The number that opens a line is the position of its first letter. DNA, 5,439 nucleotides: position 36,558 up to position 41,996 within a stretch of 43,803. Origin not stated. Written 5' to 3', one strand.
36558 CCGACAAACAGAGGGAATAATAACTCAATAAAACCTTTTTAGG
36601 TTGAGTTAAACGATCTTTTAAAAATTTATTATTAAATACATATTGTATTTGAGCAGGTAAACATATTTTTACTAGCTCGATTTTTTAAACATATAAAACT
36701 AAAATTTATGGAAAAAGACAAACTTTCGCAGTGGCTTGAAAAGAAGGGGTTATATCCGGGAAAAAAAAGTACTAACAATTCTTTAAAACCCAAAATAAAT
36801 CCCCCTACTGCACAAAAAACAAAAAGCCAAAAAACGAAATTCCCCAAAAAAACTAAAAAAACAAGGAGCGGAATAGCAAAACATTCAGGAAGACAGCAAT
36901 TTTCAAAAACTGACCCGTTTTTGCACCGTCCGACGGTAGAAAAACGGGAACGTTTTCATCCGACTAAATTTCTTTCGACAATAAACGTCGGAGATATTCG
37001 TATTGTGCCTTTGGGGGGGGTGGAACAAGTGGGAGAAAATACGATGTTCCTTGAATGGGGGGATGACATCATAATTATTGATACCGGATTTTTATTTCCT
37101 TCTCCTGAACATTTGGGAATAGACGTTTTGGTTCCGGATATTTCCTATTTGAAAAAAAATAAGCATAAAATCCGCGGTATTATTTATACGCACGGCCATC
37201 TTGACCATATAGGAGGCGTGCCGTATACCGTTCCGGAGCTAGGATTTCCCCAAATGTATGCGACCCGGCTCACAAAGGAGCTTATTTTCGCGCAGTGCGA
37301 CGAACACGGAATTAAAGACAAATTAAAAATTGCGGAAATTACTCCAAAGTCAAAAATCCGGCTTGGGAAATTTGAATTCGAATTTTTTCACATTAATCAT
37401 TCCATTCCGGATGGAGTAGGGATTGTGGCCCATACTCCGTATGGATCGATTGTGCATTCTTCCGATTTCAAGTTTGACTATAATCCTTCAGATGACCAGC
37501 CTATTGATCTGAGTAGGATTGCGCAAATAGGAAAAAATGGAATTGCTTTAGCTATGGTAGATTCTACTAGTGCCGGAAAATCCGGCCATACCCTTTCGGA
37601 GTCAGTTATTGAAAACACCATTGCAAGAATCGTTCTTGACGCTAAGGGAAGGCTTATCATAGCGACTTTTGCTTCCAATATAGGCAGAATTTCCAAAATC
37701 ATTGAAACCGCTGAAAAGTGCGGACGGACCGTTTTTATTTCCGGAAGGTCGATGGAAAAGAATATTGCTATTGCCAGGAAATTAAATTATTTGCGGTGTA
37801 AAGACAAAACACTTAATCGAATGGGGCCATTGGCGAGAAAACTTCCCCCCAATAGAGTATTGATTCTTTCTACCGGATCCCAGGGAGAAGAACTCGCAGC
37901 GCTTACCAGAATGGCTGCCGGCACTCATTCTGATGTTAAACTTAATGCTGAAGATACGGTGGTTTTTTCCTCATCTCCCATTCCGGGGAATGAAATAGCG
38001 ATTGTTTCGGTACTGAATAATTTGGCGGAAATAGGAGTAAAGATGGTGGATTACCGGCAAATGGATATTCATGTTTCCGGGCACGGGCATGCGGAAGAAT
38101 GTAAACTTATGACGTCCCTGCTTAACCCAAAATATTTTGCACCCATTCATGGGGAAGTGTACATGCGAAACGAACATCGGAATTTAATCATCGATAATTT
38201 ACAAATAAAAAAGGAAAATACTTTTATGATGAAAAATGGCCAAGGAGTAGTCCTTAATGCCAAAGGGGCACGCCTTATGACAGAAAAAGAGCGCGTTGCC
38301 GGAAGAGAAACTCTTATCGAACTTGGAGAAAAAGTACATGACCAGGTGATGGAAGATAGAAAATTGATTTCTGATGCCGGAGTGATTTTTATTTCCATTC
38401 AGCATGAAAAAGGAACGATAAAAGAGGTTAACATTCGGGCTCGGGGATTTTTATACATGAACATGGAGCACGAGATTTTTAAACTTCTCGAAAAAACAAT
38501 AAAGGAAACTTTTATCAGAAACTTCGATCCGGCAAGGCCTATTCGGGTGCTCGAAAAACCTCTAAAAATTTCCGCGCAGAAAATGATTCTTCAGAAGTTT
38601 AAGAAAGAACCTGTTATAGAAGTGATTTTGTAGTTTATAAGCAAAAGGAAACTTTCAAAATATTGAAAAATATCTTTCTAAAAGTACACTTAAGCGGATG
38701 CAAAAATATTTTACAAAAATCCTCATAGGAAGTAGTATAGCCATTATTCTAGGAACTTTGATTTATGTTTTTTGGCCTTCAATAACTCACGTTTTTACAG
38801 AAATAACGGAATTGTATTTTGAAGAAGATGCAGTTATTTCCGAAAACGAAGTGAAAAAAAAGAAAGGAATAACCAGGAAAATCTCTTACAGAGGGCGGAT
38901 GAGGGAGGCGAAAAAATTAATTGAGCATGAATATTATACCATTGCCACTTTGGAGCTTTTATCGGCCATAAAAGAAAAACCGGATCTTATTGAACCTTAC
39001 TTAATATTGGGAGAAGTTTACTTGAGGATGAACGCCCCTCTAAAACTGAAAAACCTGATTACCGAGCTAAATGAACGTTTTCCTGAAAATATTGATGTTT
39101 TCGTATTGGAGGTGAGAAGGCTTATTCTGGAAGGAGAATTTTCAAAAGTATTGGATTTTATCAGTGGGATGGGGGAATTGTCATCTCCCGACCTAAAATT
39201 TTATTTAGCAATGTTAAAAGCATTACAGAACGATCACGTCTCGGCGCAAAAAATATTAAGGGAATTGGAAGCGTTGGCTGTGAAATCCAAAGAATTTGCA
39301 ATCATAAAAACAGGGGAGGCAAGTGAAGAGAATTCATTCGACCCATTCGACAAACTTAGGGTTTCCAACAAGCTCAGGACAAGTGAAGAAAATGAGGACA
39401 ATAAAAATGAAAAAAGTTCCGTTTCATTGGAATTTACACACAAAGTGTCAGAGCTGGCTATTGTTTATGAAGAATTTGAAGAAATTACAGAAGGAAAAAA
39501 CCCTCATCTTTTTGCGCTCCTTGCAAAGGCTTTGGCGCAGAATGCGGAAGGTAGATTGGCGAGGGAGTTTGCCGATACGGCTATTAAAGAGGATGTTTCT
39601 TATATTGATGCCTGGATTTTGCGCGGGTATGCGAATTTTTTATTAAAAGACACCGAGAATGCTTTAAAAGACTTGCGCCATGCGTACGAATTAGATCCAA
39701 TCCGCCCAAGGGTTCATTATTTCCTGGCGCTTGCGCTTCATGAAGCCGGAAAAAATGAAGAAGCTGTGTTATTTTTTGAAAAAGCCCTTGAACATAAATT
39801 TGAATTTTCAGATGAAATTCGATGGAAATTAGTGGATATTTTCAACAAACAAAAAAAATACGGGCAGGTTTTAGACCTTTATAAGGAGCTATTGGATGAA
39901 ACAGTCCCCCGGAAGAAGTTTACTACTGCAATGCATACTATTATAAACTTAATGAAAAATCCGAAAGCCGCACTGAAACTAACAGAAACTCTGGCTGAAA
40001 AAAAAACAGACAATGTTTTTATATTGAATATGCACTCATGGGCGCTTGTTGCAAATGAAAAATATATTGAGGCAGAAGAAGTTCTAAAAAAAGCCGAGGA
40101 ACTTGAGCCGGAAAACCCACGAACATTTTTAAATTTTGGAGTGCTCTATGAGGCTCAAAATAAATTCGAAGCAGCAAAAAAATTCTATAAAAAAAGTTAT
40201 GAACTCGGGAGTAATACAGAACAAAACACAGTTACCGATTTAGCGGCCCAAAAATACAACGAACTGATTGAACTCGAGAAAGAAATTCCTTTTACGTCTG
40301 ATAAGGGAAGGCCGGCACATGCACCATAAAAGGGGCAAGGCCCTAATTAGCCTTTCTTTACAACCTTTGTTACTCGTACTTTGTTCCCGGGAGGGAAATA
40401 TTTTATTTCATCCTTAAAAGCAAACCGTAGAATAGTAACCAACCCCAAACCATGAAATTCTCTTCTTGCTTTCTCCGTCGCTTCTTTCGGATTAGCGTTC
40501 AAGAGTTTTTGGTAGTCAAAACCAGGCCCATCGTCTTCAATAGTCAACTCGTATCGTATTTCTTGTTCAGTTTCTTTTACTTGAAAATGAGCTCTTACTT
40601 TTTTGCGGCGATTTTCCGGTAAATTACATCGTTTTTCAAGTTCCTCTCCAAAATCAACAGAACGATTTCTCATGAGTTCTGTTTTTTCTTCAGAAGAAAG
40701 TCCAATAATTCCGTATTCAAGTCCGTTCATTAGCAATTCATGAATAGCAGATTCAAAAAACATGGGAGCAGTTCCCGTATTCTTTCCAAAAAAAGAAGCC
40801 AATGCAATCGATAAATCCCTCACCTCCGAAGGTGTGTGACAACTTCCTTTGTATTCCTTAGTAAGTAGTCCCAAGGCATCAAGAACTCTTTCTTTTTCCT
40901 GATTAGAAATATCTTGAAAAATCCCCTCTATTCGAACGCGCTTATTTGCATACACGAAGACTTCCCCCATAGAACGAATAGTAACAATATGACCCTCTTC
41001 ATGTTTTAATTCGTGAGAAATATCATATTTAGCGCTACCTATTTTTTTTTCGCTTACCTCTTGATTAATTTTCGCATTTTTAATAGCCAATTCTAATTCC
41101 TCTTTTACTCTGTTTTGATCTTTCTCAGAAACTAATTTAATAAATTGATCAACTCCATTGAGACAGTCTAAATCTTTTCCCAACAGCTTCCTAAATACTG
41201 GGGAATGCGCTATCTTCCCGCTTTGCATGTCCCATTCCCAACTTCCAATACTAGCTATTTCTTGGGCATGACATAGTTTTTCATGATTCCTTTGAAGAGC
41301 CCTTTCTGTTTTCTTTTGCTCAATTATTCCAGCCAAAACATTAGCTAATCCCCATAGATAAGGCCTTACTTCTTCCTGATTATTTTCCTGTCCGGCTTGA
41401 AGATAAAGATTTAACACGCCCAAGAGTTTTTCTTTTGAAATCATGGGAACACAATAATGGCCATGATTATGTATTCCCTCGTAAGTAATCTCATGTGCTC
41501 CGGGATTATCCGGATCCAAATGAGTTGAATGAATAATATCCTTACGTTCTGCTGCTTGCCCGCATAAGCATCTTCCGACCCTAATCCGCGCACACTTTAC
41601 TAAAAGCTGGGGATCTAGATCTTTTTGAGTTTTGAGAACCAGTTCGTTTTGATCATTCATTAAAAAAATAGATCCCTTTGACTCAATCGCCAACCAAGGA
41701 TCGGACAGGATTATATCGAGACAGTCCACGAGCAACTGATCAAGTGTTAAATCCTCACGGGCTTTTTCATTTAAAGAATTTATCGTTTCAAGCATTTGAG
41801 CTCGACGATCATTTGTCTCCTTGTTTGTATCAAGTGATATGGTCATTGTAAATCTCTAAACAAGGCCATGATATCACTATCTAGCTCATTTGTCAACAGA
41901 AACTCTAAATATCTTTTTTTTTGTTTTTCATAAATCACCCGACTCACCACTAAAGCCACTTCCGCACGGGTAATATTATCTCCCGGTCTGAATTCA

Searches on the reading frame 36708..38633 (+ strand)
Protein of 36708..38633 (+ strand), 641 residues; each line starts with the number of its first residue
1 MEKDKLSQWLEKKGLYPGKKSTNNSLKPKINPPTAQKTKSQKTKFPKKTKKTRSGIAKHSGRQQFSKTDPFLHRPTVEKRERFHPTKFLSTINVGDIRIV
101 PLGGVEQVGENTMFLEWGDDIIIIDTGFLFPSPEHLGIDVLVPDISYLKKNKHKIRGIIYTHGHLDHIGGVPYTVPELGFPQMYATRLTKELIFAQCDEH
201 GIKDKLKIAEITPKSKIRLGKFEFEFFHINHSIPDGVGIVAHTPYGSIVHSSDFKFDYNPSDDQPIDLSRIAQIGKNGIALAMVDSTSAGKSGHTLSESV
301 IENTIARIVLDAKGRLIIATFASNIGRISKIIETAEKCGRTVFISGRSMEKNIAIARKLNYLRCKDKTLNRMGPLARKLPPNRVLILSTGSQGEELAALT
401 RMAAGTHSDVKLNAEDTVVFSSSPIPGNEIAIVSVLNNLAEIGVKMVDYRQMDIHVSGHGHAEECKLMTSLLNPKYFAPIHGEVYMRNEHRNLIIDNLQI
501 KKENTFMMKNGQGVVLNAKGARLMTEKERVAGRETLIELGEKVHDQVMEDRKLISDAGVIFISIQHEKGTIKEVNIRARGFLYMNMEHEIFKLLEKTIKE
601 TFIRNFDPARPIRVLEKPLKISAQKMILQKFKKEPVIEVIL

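Call 19: search_protein_families(library=pfam, proteins=[window:36708-38633:+])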
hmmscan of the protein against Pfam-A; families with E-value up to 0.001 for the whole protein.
window:36708-38633:+ (641 aa): 5 families
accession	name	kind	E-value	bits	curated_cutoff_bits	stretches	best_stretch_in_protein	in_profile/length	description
PF22505.1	RNase_J_b_CASP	-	6e-44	149.3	27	1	313-439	1-126/126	Ribonuclease J, beta-CASP domain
PF00753.33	Lactamase_B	-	4.1e-11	43.6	22.7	1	109-193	5-82/196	Metallo-beta-lactamase superfamily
PF12706.13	Lactamase_B_2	-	3.8e-09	36.9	27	1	149-257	25-138/200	Beta-lactamase superfamily domain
PF17770.6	RNase_J_C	-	8e-09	36.9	23.8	1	547-640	1-98/102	Ribonuclease J C-terminal domain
PF07521.17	RMMBL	-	4.6e-06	27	21.6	1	454-499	11-57/63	Zn-dependent metallo-hydrolase RNA specificity domain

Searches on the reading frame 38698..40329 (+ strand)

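Call 51: search_protein_families(library=pfam, proteins=[window:38698-40329:+], max_evalue=0.01)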
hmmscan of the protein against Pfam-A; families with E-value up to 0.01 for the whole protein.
window:38698-40329:+ (543 aa): 19 families
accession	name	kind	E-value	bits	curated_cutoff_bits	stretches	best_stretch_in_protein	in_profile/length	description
PF13181.12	TPR_8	-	4.9e-18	64.1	25.7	3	304-334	2-32/34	Tetratricopeptide repeat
PF14559.12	TPR_19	-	3.9e-15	56.4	25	2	450-498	1-49/68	Tetratricopeptide repeat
PF00515.34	TPR_1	-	1.5e-13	50.4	27.8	2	338-366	2-30/34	Tetratricopeptide repeat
PF13428.12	TPR_14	-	2.5e-11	43.5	23.5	0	304-344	2-42/44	Tetratricopeptide repeat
PF13432.12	TPR_16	-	5.6e-11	43.1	32.7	2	319-364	13-58/65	Tetratricopeptide repeat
PF07719.23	TPR_2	-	6.7e-11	41.9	27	2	337-366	1-30/34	Tetratricopeptide repeat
PF13414.12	TPR_11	-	9.6e-11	41.6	26.8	2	450-487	4-41/42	TPR repeat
PF13424.12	TPR_12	-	2.3e-10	41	30.1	2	452-503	15-74/77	Tetratricopeptide repeat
PF12895.13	ANAPC3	-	9.8e-07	29.4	27.2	0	308-362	29-81/82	Anaphase-promoting complex, cyclosome, subunit 3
PF13431.12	TPR_17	-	4.9e-06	26.8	24.4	0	465-494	4-33/34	Tetratricopeptide repeat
PF13176.12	TPR_7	-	6.5e-06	26.3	27.9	0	340-367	2-29/36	Tetratricopeptide repeat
PF23914.1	TPR_CcmH_CycH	-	8e-06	26.2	42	0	301-354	48-101/158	Cytochrome c-type biogenesis protein H TPR domain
PF13374.12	TPR_10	-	2.6e-05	24.5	27.5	0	343-365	8-30/42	Tetratricopeptide repeat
PF25063.1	ARM_TT21_C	-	3e-05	24.4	35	1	445-510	100-165/209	Tetratricopeptide repeat protein 21 C-terminal ARM domain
PF08631.16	SPO22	-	9.9e-05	22.4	27.5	0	328-436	75-188/274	Meiosis protein SPO22/ZIP4 like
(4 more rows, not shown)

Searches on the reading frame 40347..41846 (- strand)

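Call 51: search_protein_families(library=pfam, proteins=[window:40347-41846:-], max_evalue=0.01)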
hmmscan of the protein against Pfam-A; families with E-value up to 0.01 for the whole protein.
window:40347-41846:- (499 aa): 5 families
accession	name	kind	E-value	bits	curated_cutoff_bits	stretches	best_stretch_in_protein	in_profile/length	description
PF13185.12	GAF_2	-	1.6e-09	38.5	28.6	1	34-175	3-135/136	GAF domain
PF13581.12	HATPase_c_2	-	4.4e-05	23.9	27.4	1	414-494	53-127/127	Histidine kinase-like ATPase domain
PF08447.18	PAS_3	-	0.00034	21.3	25.6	1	212-309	2-88/89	PAS fold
PF01590.32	GAF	-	0.00042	21.3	22.4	1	82-150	43-110/133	GAF domain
PF13492.12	GAF_3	-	0.00079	20.3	27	1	59-177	23-129/129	GAF domain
